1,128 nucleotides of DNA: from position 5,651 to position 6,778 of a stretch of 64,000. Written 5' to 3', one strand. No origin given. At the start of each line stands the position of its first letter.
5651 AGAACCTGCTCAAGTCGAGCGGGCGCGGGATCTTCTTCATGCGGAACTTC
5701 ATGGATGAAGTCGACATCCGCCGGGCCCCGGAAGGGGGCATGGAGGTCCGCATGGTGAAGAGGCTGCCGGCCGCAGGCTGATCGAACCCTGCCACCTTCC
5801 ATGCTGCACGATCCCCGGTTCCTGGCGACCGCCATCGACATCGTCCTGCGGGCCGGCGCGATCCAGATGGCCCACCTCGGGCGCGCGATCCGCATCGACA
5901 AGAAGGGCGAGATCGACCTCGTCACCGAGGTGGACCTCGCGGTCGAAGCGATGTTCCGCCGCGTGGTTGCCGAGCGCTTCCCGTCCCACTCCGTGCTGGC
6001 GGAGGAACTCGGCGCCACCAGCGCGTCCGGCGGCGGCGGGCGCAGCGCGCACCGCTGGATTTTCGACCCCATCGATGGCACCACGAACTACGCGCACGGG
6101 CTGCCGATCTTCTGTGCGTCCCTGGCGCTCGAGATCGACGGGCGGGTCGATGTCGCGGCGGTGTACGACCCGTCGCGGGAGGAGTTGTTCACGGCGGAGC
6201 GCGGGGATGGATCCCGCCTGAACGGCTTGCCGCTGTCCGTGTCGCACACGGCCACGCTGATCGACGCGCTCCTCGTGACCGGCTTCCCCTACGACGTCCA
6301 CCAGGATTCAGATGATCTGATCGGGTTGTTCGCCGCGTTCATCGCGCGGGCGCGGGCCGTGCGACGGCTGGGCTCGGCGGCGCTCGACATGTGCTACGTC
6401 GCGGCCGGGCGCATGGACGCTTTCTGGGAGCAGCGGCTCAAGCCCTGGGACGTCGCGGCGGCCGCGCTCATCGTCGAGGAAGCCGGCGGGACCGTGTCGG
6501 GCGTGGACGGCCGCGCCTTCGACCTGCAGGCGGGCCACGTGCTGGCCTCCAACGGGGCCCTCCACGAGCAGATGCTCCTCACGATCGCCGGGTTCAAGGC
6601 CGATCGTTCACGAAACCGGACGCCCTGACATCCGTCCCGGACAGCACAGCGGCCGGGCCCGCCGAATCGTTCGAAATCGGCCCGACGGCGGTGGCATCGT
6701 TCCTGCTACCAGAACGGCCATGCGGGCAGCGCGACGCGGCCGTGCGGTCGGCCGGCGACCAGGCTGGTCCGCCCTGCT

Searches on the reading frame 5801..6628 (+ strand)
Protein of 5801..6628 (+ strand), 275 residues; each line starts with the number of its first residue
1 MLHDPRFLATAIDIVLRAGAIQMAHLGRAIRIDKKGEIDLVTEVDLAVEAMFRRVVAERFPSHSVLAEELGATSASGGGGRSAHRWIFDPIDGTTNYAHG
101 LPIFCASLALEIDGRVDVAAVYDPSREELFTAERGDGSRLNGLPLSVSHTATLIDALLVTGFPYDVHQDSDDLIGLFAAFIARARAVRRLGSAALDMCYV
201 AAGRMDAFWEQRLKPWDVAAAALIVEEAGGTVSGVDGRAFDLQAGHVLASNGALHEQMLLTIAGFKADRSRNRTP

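Call 68: search_protein_families(library=pfam, proteins=[window:5801-6628:+], max_evalue=0.000001)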
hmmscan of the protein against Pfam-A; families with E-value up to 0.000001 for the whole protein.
window:5801-6628:+ (275 aa): 1 family
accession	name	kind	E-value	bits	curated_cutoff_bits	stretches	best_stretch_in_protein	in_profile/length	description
PF00459.30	Inositol_P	-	3.2e-65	220.7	27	1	7-258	5-262/271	Inositol monophosphatase family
